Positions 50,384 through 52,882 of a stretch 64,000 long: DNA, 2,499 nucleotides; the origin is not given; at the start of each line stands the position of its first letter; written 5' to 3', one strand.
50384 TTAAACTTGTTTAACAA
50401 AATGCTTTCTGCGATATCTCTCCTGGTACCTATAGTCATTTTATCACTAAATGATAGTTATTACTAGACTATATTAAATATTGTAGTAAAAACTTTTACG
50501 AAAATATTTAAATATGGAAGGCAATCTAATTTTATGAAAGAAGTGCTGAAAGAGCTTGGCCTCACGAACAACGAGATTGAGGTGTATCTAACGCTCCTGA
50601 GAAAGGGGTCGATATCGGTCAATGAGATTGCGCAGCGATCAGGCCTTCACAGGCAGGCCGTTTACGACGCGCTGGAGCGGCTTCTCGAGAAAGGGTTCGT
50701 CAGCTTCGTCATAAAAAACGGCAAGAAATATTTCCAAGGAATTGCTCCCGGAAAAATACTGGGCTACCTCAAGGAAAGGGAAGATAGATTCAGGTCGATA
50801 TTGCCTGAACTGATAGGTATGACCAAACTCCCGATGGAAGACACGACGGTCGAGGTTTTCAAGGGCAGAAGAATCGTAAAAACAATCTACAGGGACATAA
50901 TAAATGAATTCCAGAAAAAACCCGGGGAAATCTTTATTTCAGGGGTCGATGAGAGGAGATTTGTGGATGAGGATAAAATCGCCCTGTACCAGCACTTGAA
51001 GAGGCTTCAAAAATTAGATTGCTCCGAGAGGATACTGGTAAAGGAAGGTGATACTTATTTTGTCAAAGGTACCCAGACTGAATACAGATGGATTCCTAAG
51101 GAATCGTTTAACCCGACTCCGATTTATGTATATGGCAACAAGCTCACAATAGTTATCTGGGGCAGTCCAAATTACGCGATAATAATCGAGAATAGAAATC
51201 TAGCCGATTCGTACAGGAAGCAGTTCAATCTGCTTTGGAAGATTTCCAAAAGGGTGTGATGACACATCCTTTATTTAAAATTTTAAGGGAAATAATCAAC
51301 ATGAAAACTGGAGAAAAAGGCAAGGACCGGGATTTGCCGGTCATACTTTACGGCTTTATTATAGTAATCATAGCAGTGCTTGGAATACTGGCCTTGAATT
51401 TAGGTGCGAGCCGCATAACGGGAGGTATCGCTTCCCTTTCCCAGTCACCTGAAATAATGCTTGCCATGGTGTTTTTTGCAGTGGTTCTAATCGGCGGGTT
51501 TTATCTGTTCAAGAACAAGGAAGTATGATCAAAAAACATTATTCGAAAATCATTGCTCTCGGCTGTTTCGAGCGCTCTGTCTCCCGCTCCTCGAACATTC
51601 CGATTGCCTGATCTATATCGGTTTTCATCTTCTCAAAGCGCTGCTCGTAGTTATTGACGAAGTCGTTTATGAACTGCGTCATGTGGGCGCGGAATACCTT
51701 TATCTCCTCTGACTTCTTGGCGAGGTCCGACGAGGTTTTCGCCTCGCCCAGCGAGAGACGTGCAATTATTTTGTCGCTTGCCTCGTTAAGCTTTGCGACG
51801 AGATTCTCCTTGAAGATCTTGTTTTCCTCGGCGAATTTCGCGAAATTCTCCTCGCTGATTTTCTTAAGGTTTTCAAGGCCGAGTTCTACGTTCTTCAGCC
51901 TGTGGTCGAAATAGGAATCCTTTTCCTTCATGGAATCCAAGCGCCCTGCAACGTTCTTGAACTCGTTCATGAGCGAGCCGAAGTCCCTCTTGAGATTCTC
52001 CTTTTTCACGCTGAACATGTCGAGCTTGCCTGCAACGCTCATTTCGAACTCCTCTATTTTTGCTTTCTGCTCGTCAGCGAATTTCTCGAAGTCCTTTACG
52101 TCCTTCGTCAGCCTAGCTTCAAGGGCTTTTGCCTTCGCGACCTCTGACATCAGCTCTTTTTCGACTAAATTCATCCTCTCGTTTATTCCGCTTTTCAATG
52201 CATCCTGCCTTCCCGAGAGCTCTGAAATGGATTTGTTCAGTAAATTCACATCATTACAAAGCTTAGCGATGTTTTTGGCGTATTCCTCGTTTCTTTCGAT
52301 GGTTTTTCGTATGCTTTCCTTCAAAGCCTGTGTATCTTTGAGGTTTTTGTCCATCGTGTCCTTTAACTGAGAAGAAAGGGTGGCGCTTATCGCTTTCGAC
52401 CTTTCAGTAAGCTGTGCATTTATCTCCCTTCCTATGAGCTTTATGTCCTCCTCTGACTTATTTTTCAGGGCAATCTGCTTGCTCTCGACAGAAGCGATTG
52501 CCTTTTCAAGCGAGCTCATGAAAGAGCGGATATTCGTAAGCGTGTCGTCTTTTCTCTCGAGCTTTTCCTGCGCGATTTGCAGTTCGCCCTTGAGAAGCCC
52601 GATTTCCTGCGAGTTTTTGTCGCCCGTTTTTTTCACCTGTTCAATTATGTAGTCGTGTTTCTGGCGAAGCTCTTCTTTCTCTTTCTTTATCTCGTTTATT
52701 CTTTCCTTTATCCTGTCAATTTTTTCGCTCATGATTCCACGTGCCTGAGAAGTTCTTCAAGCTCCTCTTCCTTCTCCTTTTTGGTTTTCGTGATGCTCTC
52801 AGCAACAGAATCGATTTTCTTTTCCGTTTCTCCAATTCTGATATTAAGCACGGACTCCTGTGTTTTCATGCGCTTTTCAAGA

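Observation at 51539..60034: Translationally coupled operon: MinD/ParA ATPase + small membrane anchor + three very large coiled-coil proteins (candidate undescribed archaeal scaffold/cytoskeletal system)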

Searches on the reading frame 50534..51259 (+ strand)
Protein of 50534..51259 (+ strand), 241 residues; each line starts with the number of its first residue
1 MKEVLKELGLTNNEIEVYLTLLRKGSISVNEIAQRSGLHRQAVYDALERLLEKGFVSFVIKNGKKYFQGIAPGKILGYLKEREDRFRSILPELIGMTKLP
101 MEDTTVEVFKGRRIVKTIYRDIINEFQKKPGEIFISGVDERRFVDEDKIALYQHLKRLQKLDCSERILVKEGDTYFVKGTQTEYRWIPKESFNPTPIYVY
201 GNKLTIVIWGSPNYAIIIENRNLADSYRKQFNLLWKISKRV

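Call 3: search_protein_families(library=pfam, proteins=[window:50534-51259:+], max_evalue=0.1)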
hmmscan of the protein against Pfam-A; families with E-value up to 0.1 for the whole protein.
window:50534-51259:+ (241 aa): 28 families (the best 25 are shown)
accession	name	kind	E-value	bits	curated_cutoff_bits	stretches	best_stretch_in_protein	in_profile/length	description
PF01978.25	TrmB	-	1.1e-17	64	25.6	1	5-66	1-62/68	Sugar-specific transcriptional regulator TrmB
PF13412.12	HTH_24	-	1e-07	31.8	21.9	1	13-56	4-47/48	Winged helix-turn-helix DNA-binding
PF01047.28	MarR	-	2.2e-06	27.9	24.6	1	10-58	1-49/59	MarR family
PF12802.13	MarR_2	-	5e-06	27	27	1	9-57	2-51/61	MarR family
PF08279.18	HTH_11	-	0.00012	22.3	25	1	21-56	8-44/55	HTH domain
PF08221.17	HTH_9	-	0.00015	22.2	23.4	1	17-59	18-60/62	RNA polymerase III subunit RPC82 helix-turn-helix domain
PF13551.12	HTH_29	-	0.00062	20.2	28.1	1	19-54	6-40/64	Winged helix-turn helix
PF12840.13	HTH_20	-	0.00071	19.9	27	1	17-56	9-48/51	Helix-turn-helix domain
PF21476.4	PF0610-like_N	-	0.0012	19.5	33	1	20-49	8-37/50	PF0610-like, N-terminal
PF09339.16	HTH_IclR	-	0.0012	19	22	1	25-57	17-49/52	IclR helix-turn-helix domain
PF04297.20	UPF0122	-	0.0018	18.9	22.7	1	11-50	19-57/101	Putative helix-turn-helix protein, YlxM / p13 like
PF13518.12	HTH_28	-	0.0021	18.6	25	1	22-57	9-43/52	Helix-turn-helix domain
PF13384.12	HTH_23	-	0.0035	17.6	24.6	1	22-55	14-46/50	Homeodomain-like domain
PF25212.1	HVO_A0114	-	0.0044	17.2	27.6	1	10-64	20-73/84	HVO_A0114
PF21984.2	DnaD_N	-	0.0055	17.3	27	1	6-59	10-68/101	DnaD N-terminal domain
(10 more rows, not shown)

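Call 4: search_protein_families(library=ncbifam, proteins=[window:50534-51259:+], max_evalue=0.1)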
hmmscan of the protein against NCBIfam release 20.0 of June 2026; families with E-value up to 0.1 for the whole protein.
window:50534-51259:+ (241 aa): 21 families
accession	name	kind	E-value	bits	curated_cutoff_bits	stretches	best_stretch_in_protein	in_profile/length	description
NF047390.1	TransRegTrmBL1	equivalog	1.4e-08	34.1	650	1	3-81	8-85/341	HTH-type sugar sensing transcriptional regulator TrmBL1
NF040851.1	tran_reg_TrmB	equivalog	1.6e-08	34.1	600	1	3-67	9-73/338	HTH-type sugar-sensing transcriptional regulator TrmB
NF053606.1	Sta1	subfamily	9.5e-07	28.9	80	1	9-57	17-65/100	Sta1 family transcriptional regulator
NF047392.1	TransRegTrmBHalo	equivalog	1.2e-06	27.8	500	1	2-58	10-66/349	HTH-type sugar sensing transcriptional regulator TrmB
TIGR01884.1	cas_HTH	subfamily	3.3e-05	23.4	60.2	1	7-66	137-196/202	CRISPR-associated CARF protein Csa3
NF040939.2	trans_reg_lrs14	equivalog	4.1e-05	23.6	90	1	9-59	18-69/103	Lrs14 family HTH-type transcriptional regulator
NF045758.2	YlxM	equivalog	0.0004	20.4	80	1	18-50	24-56/72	YlxM family DNA-binding protein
NF033788.1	HTH_metalloreg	subfamily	0.0022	17.8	55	1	19-58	17-57/77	metalloregulator ArsR/SmtB family transcription factor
NF007341.0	PRK09834.1-3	equivalog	0.0038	16.4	269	1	23-57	24-58/274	DNA-binding transcriptional regulator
NF001066.0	PRK00118.1-1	equivalog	0.0066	16.8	147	1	17-50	26-59/110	putative DNA-binding protein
NF001068.0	PRK00118.1-4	equivalog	0.0089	16.6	125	1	14-49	23-58/113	putative DNA-binding protein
NF041016.1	trans_reg_ArnR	equivalog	0.0096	15.3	400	1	16-58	26-68/269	HTH-type transcriptional activator ArnR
NF007339.0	PRK09834.1-1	equivalog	0.016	14.5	299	1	16-60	28-72/271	DNA-binding transcriptional regulator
NF001070.0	PRK00118.1-6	equivalog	0.02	15.2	117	0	16-49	24-57/110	putative DNA-binding protein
NF053814.1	teico_TcaR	equivalog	0.02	15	170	1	2-60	28-86/151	MarR family transcriptional regulator TcaR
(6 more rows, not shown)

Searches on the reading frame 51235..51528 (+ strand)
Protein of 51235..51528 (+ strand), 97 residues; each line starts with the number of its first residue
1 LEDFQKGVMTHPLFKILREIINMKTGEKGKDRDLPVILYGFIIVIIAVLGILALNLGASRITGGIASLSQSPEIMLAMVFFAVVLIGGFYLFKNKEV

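Call 3: search_protein_families(library=pfam, proteins=[window:51235-51528:+], max_evalue=0.1)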
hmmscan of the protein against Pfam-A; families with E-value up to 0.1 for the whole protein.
window:51235-51528:+ (97 aa): 1 family
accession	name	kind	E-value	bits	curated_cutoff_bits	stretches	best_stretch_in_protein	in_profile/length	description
PF20990.2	DUF2207_C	-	0.056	13.6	33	1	36-93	142-186/247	Predicted membrane protein (DUF2207) C-terminal domain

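Call 4: search_protein_families(library=ncbifam, proteins=[window:51235-51528:+], max_evalue=0.1)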
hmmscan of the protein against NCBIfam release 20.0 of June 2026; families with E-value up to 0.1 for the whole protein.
window:51235-51528:+ (97 aa): 0 families

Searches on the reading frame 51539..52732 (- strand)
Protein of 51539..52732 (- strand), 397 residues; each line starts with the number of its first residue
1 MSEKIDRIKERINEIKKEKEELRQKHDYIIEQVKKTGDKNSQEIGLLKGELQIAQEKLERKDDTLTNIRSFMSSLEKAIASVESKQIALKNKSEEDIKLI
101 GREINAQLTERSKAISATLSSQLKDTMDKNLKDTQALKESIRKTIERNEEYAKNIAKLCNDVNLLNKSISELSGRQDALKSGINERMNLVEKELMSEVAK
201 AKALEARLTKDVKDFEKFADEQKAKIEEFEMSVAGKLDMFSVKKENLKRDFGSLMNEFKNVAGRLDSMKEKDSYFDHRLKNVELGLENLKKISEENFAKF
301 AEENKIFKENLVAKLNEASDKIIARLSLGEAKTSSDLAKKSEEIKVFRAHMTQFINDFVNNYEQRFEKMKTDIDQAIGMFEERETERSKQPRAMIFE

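Call 3: search_protein_families(library=pfam, proteins=[window:51539-52732:-], max_evalue=0.1)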
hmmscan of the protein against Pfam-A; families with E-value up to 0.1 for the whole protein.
window:51539-52732:- (397 aa): 3 families
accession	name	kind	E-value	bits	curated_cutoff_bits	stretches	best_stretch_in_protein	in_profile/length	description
PF07889.17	DUF1664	-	4.5e-05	23.9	34.6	1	9-86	51-124/124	Protein of unknown function (DUF1664)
PF04513.17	Baculo_PEP_C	-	0.0039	17.7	38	0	4-89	39-125/140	Baculovirus polyhedron envelope protein, PEP, C terminus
PF20072.4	DUF6468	-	0.041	14.5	26.9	0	120-158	33-71/76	Domain of unknown function (DUF6468)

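Call 4: search_protein_families(library=ncbifam, proteins=[window:51539-52732:-], max_evalue=0.1)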
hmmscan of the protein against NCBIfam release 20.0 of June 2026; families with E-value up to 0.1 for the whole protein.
window:51539-52732:- (397 aa): 6 families
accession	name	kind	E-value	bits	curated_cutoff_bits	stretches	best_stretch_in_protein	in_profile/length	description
NF045487.1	ASRP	equivalog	3.8e-07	29.1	300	1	2-327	155-492/593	archaea-specific SMC-related protein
TIGR02168.1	SMC_prok_B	equivalog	1.3e-05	23.1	567.35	1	2-229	685-922/1181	chromosome segregation protein SMC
TIGR02169.1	SMC_prok_A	equivalog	0.0002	19.2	729.4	1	2-245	674-925/1165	chromosome segregation protein SMC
NF045780.1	TrlF_fam_ATP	equivalog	0.0055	15.4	350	1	3-249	477-733/944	TrlF family AAA-like ATPase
NF052504.1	sll1863_fam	domain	0.02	15.1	35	1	307-380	5-81/93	sll1863 family stress response protein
NF003034.1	PRK03918.1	equivalog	0.027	12.4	700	1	3-229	200-424/878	DNA double-strand break repair ATPase Rad50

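Call 59: search_protein_families(library=padloc, proteins=[window:51539-52732:-], max_evalue=0.001)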
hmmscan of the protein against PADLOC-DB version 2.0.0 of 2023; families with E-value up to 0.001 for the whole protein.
window:51539-52732:- (397 aa): 6 families
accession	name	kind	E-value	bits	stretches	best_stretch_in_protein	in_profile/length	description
PDLC03865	LmuB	-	1.4e-06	24.8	2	127-379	525-784/1007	-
PDLC00582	JetC3|JetC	-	7.8e-06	22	1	3-362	812-1161/1472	DUF3584 domain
PDLC00648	ZorA3|ZorA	-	0.00013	18.9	1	100-333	268-499/692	MotA/ExbB/TolQ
PDLC00512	JetC1|JetC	-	0.00013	18.1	0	168-382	635-843/1123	DUF3584 domain; MukB-like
PDLC00581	JetC3|JetC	-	0.00027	16.8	0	191-376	809-997/1473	DUF3584 domain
PDLC00601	ZorA1|ZorA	-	0.0009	16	0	204-386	342-518/699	MotA/ExbB/TolQ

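Call 60: search_protein_families(library=phrogs, proteins=[window:51539-52732:-], max_evalue=0.001)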
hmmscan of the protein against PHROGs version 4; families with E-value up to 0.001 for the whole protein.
window:51539-52732:- (397 aa): 0 families
